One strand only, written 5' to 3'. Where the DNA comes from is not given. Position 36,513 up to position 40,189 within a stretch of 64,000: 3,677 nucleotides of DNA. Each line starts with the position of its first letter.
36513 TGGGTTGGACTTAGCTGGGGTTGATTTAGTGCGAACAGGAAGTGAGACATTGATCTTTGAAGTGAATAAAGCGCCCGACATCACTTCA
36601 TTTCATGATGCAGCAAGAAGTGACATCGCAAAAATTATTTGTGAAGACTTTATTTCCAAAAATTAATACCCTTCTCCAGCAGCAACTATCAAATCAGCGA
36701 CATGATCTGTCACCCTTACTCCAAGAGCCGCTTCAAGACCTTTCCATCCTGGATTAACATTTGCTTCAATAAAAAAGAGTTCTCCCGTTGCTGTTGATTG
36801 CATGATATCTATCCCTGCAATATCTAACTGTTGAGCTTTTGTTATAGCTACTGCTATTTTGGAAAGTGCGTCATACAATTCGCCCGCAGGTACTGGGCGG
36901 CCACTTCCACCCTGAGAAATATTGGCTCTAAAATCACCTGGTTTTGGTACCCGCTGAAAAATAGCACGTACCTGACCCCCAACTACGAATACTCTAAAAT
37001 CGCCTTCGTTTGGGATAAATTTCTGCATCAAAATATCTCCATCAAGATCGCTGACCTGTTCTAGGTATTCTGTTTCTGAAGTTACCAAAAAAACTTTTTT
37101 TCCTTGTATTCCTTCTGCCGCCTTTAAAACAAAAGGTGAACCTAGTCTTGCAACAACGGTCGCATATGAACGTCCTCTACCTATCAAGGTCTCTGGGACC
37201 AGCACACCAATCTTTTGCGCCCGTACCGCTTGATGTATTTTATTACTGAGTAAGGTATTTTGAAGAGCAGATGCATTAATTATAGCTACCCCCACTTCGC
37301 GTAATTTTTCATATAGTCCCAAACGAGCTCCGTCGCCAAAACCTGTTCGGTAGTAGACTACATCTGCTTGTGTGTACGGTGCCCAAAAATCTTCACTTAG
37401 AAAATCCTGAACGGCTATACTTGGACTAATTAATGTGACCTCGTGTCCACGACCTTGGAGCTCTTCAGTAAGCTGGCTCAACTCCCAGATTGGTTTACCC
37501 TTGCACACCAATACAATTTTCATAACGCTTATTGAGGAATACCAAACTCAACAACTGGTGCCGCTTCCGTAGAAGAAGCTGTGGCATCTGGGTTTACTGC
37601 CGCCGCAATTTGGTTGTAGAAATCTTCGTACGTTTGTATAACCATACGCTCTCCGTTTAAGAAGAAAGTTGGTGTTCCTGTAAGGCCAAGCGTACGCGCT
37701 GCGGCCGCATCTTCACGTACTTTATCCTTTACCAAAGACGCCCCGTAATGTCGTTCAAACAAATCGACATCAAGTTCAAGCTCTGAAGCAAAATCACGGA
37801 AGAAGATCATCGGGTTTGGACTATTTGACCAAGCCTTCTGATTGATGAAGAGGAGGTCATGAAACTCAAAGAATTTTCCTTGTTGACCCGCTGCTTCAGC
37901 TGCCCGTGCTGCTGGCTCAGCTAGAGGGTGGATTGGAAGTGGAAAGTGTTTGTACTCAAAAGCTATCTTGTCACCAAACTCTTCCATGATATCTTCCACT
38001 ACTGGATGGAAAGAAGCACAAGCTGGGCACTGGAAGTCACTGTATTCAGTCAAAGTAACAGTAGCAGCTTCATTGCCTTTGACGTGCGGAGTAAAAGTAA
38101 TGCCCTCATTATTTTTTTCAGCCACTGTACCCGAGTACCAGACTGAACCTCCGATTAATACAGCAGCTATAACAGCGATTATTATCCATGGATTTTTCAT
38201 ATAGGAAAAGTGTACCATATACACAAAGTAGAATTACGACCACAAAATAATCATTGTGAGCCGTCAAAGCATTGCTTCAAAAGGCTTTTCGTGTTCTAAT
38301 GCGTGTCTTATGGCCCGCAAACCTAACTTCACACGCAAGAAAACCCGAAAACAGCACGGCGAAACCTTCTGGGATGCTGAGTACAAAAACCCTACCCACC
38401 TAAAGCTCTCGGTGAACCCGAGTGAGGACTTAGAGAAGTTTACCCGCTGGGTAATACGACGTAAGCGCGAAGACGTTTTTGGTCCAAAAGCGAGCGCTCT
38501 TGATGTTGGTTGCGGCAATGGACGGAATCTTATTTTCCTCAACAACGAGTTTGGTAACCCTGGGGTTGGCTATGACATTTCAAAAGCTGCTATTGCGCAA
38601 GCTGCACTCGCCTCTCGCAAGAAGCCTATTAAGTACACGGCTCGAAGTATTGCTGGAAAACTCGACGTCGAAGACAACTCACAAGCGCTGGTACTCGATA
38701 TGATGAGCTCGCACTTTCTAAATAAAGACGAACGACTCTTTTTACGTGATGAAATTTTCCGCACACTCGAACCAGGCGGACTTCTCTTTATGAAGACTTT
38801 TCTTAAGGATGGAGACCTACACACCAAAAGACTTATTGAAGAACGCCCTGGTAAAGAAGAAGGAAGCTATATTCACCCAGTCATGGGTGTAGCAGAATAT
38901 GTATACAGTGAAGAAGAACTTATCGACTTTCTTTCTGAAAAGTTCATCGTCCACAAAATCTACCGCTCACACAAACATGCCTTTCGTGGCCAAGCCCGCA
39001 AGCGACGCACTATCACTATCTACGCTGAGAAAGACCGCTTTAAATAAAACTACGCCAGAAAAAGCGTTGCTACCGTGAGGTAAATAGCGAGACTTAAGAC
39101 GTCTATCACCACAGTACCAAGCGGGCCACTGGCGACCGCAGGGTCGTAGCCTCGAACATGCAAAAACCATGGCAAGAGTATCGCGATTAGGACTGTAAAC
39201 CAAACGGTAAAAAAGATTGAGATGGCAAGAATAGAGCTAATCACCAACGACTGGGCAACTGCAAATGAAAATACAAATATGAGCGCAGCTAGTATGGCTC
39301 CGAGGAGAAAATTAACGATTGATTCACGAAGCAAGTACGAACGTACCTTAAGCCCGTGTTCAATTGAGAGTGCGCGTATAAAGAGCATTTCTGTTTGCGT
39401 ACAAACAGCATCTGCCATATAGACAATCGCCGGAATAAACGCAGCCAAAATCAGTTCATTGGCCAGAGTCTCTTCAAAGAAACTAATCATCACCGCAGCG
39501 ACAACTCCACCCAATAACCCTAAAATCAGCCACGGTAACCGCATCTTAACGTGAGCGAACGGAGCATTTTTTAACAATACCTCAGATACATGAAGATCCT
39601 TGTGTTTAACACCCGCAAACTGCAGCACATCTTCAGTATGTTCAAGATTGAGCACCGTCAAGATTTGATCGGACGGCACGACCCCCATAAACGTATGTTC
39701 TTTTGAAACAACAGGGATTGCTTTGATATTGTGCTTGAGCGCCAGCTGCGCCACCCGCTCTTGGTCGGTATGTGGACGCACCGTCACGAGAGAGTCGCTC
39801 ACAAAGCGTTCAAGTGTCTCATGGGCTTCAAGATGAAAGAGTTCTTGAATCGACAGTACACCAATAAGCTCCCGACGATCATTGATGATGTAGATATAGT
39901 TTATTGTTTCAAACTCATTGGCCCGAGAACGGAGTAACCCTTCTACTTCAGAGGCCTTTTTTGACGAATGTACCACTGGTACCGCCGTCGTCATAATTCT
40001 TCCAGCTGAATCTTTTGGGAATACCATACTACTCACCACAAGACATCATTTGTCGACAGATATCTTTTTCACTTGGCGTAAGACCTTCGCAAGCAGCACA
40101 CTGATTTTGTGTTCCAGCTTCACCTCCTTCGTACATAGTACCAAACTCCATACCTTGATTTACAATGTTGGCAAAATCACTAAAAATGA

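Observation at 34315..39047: Three consecutive ATP-grasp ligases (one Lal-like, two RimK-like) with adjacent SAM methyltransferase and DsbA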

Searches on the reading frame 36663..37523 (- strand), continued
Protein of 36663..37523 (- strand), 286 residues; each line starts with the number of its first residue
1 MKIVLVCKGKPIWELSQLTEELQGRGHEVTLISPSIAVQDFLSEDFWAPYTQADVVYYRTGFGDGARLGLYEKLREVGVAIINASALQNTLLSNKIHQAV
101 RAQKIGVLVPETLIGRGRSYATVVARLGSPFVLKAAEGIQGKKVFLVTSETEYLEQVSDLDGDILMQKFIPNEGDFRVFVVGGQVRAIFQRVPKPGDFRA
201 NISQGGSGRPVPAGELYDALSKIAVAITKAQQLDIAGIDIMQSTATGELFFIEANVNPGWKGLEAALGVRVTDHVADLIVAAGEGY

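Call 44: find_encoding_contigs(protein=P0138, flank=7000, max_places=1)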
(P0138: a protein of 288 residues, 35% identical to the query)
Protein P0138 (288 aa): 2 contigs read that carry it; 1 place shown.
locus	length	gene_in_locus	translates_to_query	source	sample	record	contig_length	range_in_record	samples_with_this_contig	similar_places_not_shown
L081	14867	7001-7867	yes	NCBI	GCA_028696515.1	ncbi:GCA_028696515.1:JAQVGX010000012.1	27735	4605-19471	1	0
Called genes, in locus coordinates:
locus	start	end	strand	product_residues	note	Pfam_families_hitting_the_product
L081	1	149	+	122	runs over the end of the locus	PF02357:NusG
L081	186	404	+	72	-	PF00467:KOW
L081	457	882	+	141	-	PF03946:Ribosomal_L11_N, PF00298:Ribosomal_L11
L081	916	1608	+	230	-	PF00687:Ribosomal_L1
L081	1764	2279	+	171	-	PF00466:Ribosomal_L10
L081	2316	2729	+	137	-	PF16320:Ribosomal_L12_N, PF00542:Ribosomal_L12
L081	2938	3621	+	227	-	PF14402:7TM_transglut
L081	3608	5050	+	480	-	PF14397:ATPgrasp_ST, PF02655:ATP-grasp_3 (faint), PF08443:RimK (faint), PF05618:RimB-like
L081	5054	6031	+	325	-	PF02655:ATP-grasp_3 (weak), PF08443:RimK, PF02955:GSH-S_ATP (weak)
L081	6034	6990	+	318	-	PF12060:DUF3541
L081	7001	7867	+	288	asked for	PF14397:ATPgrasp_ST (faint), PF02655:ATP-grasp_3 (weak), PF08443:RimK, PF02955:GSH-S_ATP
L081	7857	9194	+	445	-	-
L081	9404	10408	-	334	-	PF00012:HSP70 (faint), PF06723:MreB_Mbl, PF14450:FtsA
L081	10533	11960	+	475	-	PF08308:PEGA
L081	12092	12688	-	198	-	PF00334:NDK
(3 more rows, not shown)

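Call 50: search_solved_structures(query=window:36663-37523:-, max_evalue=1e-10, show_alignments=3)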
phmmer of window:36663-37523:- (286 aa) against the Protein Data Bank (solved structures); distinct sequences matched with E-value up to 1e-10: 4.
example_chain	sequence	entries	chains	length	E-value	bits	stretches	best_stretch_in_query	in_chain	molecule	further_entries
7qys_A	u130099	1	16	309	9.2e-18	67.9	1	1-271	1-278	Probable alpha-L-glutamate ligase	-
7qyr_A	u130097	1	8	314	1.9e-17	66.9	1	1-272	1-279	Probable alpha-L-glutamate ligase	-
5zct_A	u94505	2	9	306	3.2e-17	66.1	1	95-272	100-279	Ribosomal protein S6--L-glutamate ligase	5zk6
4iwx_A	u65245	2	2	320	3.8e-17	65.9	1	95-272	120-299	Ribosomal protein S6 modification protein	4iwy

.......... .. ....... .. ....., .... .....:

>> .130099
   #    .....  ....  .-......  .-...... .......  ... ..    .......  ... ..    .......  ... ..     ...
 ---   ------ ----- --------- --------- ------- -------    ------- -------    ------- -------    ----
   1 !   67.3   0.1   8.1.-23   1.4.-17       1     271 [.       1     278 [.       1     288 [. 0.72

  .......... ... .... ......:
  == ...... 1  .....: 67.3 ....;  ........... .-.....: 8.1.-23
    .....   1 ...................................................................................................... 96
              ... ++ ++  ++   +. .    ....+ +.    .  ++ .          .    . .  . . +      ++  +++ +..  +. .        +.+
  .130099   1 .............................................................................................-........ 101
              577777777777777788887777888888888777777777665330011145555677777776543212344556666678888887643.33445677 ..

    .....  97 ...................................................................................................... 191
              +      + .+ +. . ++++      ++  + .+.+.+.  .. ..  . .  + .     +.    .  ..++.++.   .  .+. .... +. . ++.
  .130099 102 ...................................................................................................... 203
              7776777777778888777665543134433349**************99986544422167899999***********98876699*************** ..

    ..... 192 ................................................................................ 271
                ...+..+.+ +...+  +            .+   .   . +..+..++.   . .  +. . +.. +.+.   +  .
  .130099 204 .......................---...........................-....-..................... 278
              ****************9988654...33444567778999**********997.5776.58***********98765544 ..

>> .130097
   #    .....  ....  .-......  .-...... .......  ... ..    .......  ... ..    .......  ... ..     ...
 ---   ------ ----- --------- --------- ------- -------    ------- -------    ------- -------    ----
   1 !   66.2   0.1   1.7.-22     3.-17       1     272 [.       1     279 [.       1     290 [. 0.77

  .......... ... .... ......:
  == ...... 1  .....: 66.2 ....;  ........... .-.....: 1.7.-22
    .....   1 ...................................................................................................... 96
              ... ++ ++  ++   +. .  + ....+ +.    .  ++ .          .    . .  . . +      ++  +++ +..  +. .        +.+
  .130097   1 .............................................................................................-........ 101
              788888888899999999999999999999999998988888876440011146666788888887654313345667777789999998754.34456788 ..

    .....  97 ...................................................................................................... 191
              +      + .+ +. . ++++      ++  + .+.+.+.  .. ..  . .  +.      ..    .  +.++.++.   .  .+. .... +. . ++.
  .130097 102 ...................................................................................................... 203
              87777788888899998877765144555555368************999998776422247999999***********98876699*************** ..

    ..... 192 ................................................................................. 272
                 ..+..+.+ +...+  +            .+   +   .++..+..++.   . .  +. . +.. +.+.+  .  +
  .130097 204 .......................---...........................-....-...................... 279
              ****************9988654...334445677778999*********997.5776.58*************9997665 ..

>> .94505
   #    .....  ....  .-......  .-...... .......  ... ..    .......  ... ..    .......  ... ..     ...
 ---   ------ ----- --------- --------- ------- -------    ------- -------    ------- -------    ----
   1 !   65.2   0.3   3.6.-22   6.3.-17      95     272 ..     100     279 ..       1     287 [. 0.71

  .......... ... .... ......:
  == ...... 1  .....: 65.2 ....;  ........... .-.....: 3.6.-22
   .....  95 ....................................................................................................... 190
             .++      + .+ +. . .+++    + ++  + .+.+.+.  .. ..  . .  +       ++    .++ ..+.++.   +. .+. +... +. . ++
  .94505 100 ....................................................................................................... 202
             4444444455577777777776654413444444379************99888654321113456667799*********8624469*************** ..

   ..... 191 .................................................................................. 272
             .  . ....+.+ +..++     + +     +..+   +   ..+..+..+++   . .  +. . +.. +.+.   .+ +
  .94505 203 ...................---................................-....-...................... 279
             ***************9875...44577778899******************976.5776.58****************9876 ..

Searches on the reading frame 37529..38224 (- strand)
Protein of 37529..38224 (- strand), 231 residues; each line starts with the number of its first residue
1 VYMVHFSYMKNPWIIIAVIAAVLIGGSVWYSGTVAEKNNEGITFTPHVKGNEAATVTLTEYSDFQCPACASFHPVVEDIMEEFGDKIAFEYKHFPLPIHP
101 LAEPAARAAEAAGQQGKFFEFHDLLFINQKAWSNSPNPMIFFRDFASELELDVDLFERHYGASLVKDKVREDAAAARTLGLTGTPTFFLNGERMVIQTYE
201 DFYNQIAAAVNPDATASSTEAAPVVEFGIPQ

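Call 3: search_protein_families(library=pfam, proteins=[window:37529-38224:-], max_evalue=0.01)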
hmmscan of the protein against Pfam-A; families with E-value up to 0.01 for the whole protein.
window:37529-38224:- (231 aa): 4 families
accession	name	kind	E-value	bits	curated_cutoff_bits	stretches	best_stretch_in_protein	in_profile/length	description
PF13462.12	Thioredoxin_4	-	2.7e-25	89.9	23.2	1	45-206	4-163/165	Thioredoxin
PF01323.26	DSBA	-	1.4e-16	61.3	25.6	2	106-196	92-178/191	DSBA-like thioredoxin domain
PF13098.12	Thioredoxin_2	-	0.00034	21.4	27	1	58-193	9-85/104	Thioredoxin-like domain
PF13743.12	Thioredoxin_5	-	0.0013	18.9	27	0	142-189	116-163/186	Thioredoxin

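Call 4: search_protein_families(library=ncbifam, proteins=[window:37529-38224:-], max_evalue=0.01)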
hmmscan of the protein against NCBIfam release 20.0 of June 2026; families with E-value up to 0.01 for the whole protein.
window:37529-38224:- (231 aa): 5 families
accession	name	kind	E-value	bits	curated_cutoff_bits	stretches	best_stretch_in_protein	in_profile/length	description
NF041057.1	Rcas_1661_fam_Se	equivalog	1.1e-23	84.1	190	1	37-207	76-245/247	Rcas_1661 family thioredoxin-like (seleno)lipoprotein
TIGR00411.1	redox_disulf_1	equivalog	0.0013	18.7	92.75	0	64-91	9-36/82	MJ0307 family thioredoxin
NF008198.0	PRK10954.1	equivalog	0.0013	18.5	279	0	160-197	144-181/207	thiol:disulfide interchange protein DsbA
NF047697.1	ThioredTrxAClost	equivalog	0.0035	17.5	140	0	52-89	15-52/105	thioredoxin TrxA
NF047695.1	ThlDiSintDsbAHaem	equivalog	0.0057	16.1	290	0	32-195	17-179/206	thiol:disulfide interchange protein DsbA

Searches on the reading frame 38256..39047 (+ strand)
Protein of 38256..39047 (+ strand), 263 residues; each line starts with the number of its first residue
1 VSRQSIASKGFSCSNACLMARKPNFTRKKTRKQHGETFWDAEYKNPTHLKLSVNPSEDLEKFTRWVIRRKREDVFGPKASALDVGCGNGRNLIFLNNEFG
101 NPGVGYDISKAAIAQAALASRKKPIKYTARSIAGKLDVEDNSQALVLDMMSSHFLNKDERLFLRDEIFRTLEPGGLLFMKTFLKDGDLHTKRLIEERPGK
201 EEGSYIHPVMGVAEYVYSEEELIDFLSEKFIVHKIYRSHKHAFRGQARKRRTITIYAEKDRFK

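Call 3: search_protein_families(library=pfam, proteins=[window:38256-39047:+], max_evalue=0.01)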
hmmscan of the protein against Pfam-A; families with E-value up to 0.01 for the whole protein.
window:38256-39047:+ (263 aa): 6 families
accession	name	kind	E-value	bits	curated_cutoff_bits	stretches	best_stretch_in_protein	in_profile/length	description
PF13649.12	Methyltransf_25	-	5.7e-12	46.6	27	1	82-175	2-97/97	Methyltransferase domain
PF08241.18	Methyltransf_11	-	1.6e-11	45.1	21.2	1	82-178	1-94/95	Methyltransferase domain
PF13847.12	Methyltransf_31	-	1.2e-08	35.2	27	1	79-188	5-118/145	Methyltransferase domain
PF13489.12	Methyltransf_23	-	1.4e-07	31.8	27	1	76-189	21-126/164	Methyltransferase domain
PF08242.18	Methyltransf_12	-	8e-07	30.1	30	1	82-177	1-98/98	Methyltransferase domain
PF07757.19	AdoMet_MTase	-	0.0024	18.5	27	1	79-111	63-94/115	Predicted AdoMet-dependent methyltransferase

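Call 4: search_protein_families(library=ncbifam, proteins=[window:38256-39047:+], max_evalue=0.01)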
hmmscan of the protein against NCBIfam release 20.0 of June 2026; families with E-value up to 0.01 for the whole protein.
window:38256-39047:+ (263 aa): 21 families
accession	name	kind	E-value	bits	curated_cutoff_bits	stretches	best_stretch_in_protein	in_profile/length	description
NF045667.1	MTase_DVU1556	equivalog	3.1e-10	39.8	155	1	75-180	20-120/213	DVU_1556 family methyltransferase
NF045649.1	2X_seleno_MduS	exception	3.1e-06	26.4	380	1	79-178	43-146/338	methyltransferase domain-containing selenoprotein MduS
NF043040.1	corrin_prot_MT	hypoth_equivalog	5.7e-05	22.7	180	1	74-178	38-146/216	corrinoid protein-associated methyltransferase CpaM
TIGR01983.1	UbiG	equivalog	0.00016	21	102.95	1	78-185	50-157/228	bifunctional 2-polyprenyl-6-hydroxyphenol methylase/3-demethylubiquinol 3-O-methyltransferase UbiG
NF041537.1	ArsM_AhpD_UU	exception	0.0002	20.3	510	1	79-182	78-183/345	arsenite methyltransferase/AhpD domain selenoprotein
TIGR00740.1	TIGR00740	equivalog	0.00027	20.7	193.3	1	67-187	43-167/239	carboxy-S-adenosyl-L-methionine synthase CmoA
NF008992.0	PRK12335.1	equivalog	0.00038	19.7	303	1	78-122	123-166/289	SAM-dependent methyltransferase TehB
NF041820.1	daptide_MTase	equivalog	0.00048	19.7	175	1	80-190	39-154/243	daptide-type RiPP biosynthesis methyltransferase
NF041536.1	ArsM_DUF2284_UU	exception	0.00062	18.2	575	1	80-187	79-188/459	arsenite methyltransferase/DUF2284 domain selenoprotein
TIGR02072.1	BioC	equivalog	0.00075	19.4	184.95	1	78-185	35-138/244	malonyl-ACP O-methyltransferase BioC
TIGR02081.1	metW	equivalog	0.00079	19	189.5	1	76-117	12-53/194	methionine biosynthesis protein MetW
TIGR01934.1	MenG_MenH_UbiE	subfamily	0.001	18.4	158.35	1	77-185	39-147/223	ubiquinone/menaquinone biosynthesis methyltransferase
NF001244.0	PRK00216.1-5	equivalog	0.0013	18.1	216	1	78-185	49-159/236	bifunctional demethylmenaquinone methyltransferase/2-methoxy-6-polyprenyl-1,4-benzoquinol methylase UbiE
NF008405.0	PRK11207.1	equivalog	0.0014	18.2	218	1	79-108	32-55/198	tellurite resistance methyltransferase TehB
TIGR04345.1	ovoA_Cterm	equivalog_domain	0.0034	16.9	170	0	74-131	41-94/242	putative 4-mercaptohistidine N1-methyltransferase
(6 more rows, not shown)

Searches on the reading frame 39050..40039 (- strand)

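Call 3: search_protein_families(library=pfam, proteins=[window:39050-40039:-], max_evalue=0.01)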
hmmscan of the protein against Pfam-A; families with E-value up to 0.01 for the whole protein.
window:39050-40039:- (329 aa): 2 families
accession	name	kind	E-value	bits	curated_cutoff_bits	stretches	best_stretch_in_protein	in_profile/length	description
PF01769.21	MgtE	-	8.2e-19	68.5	27.6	1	202-323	1-125/125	Divalent cation transporter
PF00571.33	CBS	-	2.3e-13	50.7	24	2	80-130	5-55/57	CBS domain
